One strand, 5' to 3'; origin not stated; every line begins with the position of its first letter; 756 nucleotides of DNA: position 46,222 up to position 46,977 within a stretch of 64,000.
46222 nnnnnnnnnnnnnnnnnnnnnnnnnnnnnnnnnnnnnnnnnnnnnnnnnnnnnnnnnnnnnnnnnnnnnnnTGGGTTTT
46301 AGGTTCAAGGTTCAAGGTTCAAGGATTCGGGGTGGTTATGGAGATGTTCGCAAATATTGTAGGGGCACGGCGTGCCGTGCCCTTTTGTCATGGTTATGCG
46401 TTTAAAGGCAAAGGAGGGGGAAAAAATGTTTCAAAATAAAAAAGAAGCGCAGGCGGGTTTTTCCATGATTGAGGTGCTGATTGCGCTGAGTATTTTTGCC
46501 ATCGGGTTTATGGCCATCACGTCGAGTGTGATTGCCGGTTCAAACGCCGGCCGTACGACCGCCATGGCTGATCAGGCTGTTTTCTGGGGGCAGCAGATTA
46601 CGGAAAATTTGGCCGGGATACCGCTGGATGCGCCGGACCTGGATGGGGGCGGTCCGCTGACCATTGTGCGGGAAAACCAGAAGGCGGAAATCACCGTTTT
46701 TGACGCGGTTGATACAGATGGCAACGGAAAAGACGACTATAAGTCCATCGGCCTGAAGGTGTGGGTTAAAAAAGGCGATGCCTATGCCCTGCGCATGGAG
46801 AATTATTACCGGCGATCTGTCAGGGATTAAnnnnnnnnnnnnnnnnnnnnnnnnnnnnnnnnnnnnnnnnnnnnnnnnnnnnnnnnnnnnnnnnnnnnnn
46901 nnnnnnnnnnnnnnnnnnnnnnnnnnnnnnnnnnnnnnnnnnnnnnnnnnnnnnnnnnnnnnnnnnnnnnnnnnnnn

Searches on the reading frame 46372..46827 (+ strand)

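Call 11: search_protein_families(library=pfam, proteins=[window:46372-46827:+], max_evalue=0.00001)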
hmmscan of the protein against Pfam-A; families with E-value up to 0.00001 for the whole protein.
window:46372-46827:+ (152 aa): 1 family
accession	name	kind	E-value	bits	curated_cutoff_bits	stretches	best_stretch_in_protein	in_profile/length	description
PF07963.17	N_methyl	-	1.1e-06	28.4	21.2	1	27-49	4-26/27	Prokaryotic N-terminal methylation motif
